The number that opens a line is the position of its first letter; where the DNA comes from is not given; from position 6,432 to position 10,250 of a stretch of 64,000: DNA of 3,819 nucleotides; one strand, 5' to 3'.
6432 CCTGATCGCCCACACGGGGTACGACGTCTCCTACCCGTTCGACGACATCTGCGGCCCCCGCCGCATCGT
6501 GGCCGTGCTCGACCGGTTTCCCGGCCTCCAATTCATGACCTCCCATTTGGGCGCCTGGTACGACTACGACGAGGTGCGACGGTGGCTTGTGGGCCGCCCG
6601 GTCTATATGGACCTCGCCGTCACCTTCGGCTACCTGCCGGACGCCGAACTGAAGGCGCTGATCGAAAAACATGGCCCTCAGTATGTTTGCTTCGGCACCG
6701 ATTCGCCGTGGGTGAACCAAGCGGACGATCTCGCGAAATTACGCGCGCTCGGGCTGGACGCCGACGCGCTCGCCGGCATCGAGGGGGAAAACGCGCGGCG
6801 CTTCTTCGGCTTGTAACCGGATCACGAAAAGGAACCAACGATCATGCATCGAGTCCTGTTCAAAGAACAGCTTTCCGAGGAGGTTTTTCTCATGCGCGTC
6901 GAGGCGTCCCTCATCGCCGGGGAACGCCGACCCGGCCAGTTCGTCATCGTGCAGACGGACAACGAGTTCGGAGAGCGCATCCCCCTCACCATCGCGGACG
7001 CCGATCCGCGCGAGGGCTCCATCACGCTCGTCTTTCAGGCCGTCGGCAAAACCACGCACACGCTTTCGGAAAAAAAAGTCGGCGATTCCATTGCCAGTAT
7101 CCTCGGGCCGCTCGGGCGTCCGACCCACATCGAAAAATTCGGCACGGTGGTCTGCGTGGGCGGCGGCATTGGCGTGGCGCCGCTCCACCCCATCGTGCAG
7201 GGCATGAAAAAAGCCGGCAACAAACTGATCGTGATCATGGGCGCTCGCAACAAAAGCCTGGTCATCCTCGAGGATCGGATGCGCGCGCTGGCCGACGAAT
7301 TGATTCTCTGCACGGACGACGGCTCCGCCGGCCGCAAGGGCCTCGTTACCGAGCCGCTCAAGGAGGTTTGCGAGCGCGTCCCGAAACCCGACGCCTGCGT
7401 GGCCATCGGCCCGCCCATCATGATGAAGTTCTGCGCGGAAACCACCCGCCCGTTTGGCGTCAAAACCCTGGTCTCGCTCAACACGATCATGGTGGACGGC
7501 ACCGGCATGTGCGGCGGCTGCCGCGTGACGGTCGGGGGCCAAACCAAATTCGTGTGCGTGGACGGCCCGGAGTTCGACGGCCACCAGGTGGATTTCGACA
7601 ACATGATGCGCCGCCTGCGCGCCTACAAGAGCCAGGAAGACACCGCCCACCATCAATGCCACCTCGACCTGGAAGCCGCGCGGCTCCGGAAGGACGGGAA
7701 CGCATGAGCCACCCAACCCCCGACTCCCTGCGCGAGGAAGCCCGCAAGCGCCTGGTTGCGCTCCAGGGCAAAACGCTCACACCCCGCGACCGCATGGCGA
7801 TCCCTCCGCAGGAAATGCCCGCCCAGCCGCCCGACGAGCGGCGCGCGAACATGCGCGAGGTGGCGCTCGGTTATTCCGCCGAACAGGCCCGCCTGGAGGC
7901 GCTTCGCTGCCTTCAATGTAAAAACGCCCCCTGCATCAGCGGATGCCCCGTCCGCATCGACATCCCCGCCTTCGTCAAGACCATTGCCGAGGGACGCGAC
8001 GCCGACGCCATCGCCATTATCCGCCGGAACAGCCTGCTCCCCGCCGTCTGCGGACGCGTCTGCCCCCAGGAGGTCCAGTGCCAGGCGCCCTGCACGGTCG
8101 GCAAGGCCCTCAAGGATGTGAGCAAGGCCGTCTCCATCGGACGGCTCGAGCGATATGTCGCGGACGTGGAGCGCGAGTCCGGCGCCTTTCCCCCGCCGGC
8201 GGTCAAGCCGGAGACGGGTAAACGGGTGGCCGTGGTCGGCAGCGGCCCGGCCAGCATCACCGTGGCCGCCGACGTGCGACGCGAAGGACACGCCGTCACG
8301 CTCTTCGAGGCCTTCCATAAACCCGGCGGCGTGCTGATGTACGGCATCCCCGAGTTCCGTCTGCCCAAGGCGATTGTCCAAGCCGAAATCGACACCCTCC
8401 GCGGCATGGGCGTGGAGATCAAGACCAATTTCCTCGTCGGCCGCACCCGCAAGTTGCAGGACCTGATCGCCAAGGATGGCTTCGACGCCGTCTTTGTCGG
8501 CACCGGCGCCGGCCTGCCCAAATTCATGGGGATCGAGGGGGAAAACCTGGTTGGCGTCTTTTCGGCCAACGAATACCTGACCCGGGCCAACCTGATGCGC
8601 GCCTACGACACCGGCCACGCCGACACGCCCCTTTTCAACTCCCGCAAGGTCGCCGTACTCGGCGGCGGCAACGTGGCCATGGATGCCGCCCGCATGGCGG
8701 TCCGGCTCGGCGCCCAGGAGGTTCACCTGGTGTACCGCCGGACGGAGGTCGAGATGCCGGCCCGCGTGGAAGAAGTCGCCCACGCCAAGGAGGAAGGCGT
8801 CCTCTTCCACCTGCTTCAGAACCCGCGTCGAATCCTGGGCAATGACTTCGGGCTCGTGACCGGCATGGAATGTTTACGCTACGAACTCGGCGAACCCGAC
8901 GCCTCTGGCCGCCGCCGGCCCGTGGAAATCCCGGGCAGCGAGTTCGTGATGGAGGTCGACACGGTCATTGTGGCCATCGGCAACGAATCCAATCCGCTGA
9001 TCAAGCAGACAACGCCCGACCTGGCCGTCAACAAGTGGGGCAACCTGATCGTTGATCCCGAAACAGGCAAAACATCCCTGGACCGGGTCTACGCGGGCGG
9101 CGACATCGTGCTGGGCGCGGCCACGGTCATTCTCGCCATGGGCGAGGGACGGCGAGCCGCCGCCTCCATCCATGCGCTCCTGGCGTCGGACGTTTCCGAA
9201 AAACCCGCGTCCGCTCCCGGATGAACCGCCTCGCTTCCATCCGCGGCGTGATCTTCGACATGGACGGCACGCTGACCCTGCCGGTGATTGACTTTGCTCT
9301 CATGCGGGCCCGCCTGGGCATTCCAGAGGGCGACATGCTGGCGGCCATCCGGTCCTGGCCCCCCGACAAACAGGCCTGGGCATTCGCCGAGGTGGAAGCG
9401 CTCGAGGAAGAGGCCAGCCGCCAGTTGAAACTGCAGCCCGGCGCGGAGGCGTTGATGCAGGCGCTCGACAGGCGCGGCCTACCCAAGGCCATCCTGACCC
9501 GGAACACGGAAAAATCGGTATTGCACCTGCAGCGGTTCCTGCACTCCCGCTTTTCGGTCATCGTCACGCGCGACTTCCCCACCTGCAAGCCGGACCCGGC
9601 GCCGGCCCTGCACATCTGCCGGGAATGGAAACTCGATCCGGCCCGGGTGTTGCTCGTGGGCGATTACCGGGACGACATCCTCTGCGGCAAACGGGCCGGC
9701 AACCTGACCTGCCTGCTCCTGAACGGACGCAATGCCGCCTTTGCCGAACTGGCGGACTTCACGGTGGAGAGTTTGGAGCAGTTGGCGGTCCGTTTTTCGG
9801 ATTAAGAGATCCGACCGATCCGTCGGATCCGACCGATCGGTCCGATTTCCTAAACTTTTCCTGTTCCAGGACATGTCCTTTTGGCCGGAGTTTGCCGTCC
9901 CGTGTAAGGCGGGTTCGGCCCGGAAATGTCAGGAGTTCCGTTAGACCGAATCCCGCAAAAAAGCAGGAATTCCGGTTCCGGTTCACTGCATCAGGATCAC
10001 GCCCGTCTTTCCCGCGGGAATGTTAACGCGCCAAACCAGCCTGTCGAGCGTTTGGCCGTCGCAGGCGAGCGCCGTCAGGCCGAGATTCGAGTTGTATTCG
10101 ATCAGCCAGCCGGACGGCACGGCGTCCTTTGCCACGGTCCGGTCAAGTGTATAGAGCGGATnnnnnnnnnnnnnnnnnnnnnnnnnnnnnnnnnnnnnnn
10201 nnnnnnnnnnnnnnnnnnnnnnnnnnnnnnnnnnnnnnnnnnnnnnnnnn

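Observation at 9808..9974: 'Solo' scar that equals the four-helix-bundle cassette minus its gene body, consistent with deletion between the flanking 39-nt repeats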

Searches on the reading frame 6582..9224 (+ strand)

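Call 28: search_protein_families(library=pfam, proteins=[window:6582-9224:+], max_evalue=0.001)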
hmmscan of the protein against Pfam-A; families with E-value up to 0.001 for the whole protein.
window:6582-9224:+ (880 aa): 7 families
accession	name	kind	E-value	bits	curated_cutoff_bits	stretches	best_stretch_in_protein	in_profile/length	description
PF14691.11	Fer4_20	-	3.2e-37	127.2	25.8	1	421-534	2-112/113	Dihydroprymidine dehydrogenase domain II, 4Fe-4S cluster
PF07992.20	Pyr_redox_2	-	3.1e-30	106.1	26.1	1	548-856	2-291/291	Pyridine nucleotide-disulphide oxidoreductase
PF00070.33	Pyr_redox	-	5.9e-10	40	22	1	689-762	1-77/82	Pyridine nucleotide-disulphide oxidoreductase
PF13738.12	Pyr_redox_3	-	6.5e-07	29.3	30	1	684-732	161-209/305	Pyridine nucleotide-disulphide oxidoreductase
PF13450.12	NAD_binding_8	-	6.3e-05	23.6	21.9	1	551-584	1-34/68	NAD(P)-binding Rossmann-like domain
PF01262.27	AlaDh_PNT_C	-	0.00037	20.4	23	1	661-715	4-55/214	Alanine dehydrogenase/PNT, C-terminal domain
PF12831.13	FAD_oxidored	-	0.00064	19.6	27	0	549-586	2-39/416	FAD dependent oxidoreductase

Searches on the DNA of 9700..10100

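Call 69: search_rna_families(source=window, start=9700, end=10100, threshold=evalue, max_evalue=1)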
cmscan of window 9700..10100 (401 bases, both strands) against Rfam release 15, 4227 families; matches with E-value up to 1: 7.
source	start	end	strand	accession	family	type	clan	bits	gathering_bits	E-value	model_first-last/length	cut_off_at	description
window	9800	9855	-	RF00729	mir-278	Gene; miRNA;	-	20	55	0.032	1-75/75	no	mir-278 microRNA precursor family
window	9799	9856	+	RF04070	MIR6440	Gene; miRNA;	-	19.2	95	0.42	1-108/108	no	MIR6440 microRNA precursor family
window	9797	9860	-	RF03771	mir-341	Gene; miRNA;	-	18.6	90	0.27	1-96/96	no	mir-341 microRNA precursor family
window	9795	9860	+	RF03771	mir-341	Gene; miRNA;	-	18.1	90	0.37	1-96/96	no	mir-341 microRNA precursor family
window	9802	9853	+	RF04120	MIR5998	Gene; miRNA;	-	16.7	180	0.35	1-173/173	no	MIR5998 microRNA precursor family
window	9816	9845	-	RF01497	ALIL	Cis-reg;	-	15.5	50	0.082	83-112/117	no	ALIL pseudoknot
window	9813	9882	-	RF01670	P17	Gene; sRNA;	-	11.9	45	0.97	1-282/282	no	Pseudomonas sRNA P17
